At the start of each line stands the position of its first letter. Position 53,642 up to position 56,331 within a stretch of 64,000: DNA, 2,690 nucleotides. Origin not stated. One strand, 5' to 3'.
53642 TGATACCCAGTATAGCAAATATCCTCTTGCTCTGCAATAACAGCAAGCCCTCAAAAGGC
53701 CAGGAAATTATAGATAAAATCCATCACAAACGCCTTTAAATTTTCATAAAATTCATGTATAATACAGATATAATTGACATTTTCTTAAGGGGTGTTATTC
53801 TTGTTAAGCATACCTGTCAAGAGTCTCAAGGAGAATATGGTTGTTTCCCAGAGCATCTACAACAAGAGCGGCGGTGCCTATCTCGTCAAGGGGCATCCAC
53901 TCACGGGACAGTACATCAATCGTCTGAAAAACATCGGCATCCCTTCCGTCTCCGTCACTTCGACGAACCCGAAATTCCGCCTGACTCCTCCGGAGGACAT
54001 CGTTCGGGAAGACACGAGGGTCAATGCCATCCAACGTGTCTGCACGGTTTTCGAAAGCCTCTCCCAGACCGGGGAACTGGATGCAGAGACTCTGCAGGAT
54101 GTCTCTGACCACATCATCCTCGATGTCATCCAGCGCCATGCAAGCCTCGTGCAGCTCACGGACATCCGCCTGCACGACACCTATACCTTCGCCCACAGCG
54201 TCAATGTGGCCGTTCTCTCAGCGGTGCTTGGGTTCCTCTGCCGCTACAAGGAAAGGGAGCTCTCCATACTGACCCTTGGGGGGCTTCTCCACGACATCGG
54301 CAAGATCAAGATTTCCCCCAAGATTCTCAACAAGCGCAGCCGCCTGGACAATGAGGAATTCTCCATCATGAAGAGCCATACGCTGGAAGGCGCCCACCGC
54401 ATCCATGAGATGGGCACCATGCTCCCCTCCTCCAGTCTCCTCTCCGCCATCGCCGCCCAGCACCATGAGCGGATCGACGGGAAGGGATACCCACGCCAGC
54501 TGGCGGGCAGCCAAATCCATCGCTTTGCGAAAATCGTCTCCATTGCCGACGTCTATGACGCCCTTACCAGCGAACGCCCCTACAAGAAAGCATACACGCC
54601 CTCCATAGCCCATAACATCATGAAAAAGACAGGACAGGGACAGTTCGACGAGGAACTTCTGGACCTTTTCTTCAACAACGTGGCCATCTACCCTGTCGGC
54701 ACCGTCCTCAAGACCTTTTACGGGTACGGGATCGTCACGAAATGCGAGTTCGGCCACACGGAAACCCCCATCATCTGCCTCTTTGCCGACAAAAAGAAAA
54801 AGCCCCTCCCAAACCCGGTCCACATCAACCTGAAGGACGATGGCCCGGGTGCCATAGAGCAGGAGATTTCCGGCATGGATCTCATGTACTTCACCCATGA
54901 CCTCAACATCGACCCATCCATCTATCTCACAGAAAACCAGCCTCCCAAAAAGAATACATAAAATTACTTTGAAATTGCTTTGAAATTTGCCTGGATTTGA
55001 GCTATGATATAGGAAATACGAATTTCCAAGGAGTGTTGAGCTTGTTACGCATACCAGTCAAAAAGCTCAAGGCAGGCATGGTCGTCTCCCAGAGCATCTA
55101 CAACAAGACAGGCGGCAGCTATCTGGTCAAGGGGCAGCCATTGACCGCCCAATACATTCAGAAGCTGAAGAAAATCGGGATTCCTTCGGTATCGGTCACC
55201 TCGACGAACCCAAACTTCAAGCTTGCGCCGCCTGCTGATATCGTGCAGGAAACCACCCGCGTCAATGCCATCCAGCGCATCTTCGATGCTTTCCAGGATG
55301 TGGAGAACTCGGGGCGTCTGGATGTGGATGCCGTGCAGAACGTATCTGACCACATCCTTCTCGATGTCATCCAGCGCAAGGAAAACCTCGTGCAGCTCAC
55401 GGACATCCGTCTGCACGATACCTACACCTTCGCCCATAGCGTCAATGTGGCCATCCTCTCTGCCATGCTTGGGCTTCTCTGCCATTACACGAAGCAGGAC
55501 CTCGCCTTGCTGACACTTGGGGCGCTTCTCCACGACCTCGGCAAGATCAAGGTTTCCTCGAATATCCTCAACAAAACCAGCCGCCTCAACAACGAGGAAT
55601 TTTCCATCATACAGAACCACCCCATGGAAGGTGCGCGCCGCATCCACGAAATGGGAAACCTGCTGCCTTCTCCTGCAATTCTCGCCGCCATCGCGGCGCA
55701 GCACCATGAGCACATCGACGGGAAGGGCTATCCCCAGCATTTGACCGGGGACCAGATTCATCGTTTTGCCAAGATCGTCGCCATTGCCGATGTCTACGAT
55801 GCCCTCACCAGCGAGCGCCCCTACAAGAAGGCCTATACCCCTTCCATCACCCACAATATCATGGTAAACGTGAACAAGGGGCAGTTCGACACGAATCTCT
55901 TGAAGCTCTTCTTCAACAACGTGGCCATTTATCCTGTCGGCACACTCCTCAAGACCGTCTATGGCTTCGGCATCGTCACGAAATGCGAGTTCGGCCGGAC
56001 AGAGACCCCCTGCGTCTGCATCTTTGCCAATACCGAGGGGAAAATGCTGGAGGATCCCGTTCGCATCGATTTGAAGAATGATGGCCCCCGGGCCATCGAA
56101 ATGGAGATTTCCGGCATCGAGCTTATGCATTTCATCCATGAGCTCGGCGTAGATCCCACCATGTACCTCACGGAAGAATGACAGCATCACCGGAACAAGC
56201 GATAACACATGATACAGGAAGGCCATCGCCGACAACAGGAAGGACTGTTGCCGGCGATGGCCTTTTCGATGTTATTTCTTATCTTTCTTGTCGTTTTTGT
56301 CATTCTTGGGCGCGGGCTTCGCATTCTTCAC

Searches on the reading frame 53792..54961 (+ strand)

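Call 99: search_protein_families(library=pfam, proteins=[window:53792-54961:+], max_evalue=0.001)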
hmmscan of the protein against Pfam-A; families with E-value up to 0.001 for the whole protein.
window:53792-54961:+ (389 aa): 2 families
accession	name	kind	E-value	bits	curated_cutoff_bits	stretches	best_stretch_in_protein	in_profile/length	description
PF13487.12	HD_5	-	5e-27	95.2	27.2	1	127-289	9-170/170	HD domain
PF01966.28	HD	-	1.5e-17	64.4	22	1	132-257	1-115/116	HD domain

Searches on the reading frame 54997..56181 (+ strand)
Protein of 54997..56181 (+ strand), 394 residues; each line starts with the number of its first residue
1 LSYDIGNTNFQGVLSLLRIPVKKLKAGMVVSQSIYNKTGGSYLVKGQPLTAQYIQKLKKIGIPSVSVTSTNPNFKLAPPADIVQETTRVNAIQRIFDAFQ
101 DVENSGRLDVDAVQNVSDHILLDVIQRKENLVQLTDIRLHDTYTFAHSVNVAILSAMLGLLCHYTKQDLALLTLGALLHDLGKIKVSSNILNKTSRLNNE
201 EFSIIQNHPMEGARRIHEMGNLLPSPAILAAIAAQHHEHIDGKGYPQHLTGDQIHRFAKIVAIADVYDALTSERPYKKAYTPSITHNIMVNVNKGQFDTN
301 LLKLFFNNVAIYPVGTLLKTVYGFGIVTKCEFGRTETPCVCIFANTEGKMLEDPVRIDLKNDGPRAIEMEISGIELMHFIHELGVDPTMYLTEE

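Call 99: search_protein_families(library=pfam, proteins=[window:54997-56181:+], max_evalue=0.001)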
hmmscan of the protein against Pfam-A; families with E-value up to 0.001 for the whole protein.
window:54997-56181:+ (394 aa): 2 families
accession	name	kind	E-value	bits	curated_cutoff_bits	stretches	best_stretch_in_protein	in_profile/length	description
PF13487.12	HD_5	-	1.5e-27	96.9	27.2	1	139-301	9-170/170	HD domain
PF01966.28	HD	-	2.9e-19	69.9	22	1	144-269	1-115/116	HD domain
